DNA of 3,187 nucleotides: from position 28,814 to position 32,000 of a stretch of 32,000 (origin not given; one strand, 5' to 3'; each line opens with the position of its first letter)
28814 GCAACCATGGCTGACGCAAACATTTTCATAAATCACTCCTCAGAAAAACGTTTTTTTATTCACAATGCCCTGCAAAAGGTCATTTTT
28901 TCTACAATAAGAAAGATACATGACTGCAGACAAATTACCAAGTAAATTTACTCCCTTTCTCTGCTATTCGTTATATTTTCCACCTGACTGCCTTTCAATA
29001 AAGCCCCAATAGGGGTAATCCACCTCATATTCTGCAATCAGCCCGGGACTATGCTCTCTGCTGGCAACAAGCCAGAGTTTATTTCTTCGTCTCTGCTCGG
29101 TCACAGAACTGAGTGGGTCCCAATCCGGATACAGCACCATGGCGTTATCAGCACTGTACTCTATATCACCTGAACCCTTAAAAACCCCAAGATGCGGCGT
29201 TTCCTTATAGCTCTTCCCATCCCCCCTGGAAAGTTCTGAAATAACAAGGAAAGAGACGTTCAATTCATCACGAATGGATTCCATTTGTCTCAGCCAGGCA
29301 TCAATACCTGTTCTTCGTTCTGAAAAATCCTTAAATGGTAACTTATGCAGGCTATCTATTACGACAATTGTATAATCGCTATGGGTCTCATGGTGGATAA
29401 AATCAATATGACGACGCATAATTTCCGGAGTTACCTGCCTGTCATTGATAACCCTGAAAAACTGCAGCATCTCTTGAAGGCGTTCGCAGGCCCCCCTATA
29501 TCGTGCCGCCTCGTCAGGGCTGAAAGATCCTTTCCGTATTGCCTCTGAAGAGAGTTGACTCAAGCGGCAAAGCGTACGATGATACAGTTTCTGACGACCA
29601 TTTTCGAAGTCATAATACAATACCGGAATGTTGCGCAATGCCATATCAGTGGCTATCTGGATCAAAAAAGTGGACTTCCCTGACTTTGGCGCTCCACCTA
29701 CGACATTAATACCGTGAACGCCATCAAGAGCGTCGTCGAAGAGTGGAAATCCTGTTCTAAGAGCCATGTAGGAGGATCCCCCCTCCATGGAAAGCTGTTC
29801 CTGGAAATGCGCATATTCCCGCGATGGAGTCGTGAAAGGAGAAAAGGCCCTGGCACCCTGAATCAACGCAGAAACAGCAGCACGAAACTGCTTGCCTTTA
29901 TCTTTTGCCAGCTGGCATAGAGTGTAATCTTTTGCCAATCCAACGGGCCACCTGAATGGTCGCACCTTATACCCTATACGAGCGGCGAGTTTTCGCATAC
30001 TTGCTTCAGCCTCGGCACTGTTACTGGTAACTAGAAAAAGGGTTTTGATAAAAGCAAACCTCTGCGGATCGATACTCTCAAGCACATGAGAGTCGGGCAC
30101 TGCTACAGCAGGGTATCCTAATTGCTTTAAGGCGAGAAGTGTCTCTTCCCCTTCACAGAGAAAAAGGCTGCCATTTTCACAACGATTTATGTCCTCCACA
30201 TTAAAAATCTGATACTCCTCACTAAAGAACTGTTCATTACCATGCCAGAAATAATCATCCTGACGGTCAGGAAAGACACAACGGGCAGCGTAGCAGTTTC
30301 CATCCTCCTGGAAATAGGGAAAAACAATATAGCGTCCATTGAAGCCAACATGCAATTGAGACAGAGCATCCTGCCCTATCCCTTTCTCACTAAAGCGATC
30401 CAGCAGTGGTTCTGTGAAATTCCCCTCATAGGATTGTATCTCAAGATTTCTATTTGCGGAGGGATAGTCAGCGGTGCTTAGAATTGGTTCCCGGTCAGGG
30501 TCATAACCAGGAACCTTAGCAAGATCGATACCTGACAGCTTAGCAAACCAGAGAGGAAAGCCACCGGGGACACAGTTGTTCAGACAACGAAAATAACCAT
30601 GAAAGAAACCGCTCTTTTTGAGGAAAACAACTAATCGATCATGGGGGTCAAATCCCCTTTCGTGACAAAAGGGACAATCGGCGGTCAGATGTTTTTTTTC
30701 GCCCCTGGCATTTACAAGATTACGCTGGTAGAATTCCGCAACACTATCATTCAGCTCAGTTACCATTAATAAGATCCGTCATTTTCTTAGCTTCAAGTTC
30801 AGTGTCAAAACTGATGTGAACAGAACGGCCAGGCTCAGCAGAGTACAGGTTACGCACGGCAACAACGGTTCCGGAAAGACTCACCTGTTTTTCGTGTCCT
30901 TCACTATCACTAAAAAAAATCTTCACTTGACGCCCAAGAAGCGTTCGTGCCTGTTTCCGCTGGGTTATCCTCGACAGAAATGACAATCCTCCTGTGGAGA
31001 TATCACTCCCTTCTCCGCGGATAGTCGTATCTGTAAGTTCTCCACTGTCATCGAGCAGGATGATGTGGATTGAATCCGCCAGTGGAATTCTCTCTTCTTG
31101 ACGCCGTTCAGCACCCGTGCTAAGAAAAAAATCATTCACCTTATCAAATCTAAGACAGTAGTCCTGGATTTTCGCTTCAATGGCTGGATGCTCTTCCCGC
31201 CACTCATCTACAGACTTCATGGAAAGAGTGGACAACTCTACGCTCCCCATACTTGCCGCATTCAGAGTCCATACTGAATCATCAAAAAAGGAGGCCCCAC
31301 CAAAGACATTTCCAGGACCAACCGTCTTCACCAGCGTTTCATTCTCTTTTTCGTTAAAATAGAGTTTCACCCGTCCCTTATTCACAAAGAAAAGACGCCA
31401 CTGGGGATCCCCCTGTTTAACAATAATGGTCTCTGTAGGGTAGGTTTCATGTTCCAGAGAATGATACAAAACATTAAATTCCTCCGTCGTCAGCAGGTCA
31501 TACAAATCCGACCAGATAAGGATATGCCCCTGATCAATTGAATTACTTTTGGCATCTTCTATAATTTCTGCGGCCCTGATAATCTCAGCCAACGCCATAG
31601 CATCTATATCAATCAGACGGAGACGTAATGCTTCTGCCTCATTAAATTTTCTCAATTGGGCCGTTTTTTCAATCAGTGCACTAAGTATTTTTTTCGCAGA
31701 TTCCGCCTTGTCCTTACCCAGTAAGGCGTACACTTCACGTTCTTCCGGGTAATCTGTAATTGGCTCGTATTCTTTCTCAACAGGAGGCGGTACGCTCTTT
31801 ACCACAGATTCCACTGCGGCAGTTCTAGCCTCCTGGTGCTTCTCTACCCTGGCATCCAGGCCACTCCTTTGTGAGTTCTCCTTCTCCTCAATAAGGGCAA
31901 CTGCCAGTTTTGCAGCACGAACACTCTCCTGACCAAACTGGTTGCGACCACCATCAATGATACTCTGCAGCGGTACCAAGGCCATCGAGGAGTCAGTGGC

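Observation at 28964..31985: cNMP-binding/PilZ protein translationally coupled to a gp4/Twinkle-like primase-helicase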

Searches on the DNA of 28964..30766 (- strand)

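Call 74: search_rna_families(source=L001, start=5000, end=13000, threshold=evalue, max_evalue=1)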
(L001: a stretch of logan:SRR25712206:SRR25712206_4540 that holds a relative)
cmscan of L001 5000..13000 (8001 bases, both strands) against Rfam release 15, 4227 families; matches with E-value up to 1: 3.
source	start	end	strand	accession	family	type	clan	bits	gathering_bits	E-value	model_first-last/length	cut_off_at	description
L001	12614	12685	+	RF00506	Thr_leader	Cis-reg; leader;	-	26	55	0.15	1-118/118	no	Threonine operon leader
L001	12642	12700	-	RF02278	Betaproteobacteria_toxic_sRNA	Gene; sRNA;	-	22.2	50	0.56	1-64/64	no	Betaproteobacteria toxic small RNA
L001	12644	12689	+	RF00489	ctRNA_p42d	Gene; antisense;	-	21.9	50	0.44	1-46/46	no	ctRNA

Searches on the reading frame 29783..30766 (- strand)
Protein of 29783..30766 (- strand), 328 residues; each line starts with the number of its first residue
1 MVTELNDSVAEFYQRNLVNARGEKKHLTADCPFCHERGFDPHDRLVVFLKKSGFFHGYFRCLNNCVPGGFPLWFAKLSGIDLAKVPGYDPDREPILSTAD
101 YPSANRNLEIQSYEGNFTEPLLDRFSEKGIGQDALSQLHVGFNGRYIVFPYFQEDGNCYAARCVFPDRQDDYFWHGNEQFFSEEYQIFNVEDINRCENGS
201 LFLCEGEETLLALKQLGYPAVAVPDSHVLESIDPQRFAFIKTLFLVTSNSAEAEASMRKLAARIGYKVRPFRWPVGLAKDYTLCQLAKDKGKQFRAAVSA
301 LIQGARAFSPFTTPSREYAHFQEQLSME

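Call 28: search_protein_families(library=pfam, proteins=[window:29783-30766:-], max_evalue=10)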
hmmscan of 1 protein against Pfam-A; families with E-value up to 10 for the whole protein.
seq(328 aa): 2 families
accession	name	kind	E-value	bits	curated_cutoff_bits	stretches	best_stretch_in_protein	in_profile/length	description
PF13362.12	Toprim_3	-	0.11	13.4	27.2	1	201-264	2-67/95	Toprim domain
PF13662.12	Toprim_4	-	0.29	11.8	25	1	201-266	3-79/85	Toprim domain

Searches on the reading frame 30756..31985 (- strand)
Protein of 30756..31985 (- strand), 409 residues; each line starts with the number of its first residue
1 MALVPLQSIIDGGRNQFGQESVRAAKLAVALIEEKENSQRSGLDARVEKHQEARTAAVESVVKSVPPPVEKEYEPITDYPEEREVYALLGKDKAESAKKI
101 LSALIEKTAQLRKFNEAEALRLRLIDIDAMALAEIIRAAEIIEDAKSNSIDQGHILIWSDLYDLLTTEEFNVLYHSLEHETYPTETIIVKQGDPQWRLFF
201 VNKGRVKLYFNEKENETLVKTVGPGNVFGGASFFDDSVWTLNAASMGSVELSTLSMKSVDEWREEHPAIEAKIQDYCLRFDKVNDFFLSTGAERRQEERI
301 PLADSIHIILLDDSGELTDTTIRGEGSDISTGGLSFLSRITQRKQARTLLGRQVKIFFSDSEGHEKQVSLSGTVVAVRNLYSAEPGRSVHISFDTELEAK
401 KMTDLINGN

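Call 3: search_protein_families(library=pfam, proteins=[window:30756-31985:-], max_evalue=0.01)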
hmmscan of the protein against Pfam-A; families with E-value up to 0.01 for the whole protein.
window:30756-31985:- (409 aa): 3 families
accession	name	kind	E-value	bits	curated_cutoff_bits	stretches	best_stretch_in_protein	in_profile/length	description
PF00027.35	cNMP_binding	-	1.8e-13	50.7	27.5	1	180-262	2-85/89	Cyclic nucleotide-binding domain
PF07238.19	PilZ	-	7.6e-07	29.9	22.5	1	293-405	1-96/102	PilZ domain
PF19743.5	ASTN1_2_fn3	-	0.0066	17.2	24.3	0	259-286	19-46/123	ASTN1/2 Fn3 domain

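Call 7: find_encoding_contigs(protein=window:30756-31985:-, flank=10000, max_places=6)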
Protein window:30756-31985:- (409 aa): no gene with exactly this product is on record in the collection.

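Call 8: search_protein_families(library=ncbifam, proteins=[window:30756-31985:-], max_evalue=0.01)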
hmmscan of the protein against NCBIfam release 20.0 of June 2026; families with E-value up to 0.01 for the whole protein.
window:30756-31985:- (409 aa): 4 families
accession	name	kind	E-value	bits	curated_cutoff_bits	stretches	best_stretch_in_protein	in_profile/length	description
NF041163.2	encap_f2b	equivalog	5.2e-07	29.1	400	1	161-277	79-197/450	family 2B encapsulin nanocompartment shell protein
NF008732.0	PRK11753.1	equivalog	1.9e-06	27.5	266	1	171-273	17-121/214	cAMP-activated global transcriptional regulator CRP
NF006901.0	PRK09392.1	equivalog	4e-05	23.1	211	1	161-268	14-121/236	transcriptional activator FtrB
TIGR03896.1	cyc_nuc_ocin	subfamily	0.0059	16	161.05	1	171-249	155-234/317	bacteriocin-type transport-associated protein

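Call 9: search_protein_families(library=padloc, proteins=[window:30756-31985:-], max_evalue=0.01)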
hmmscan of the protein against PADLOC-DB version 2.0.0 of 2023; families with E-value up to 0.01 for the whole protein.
window:30756-31985:- (409 aa): 0 families
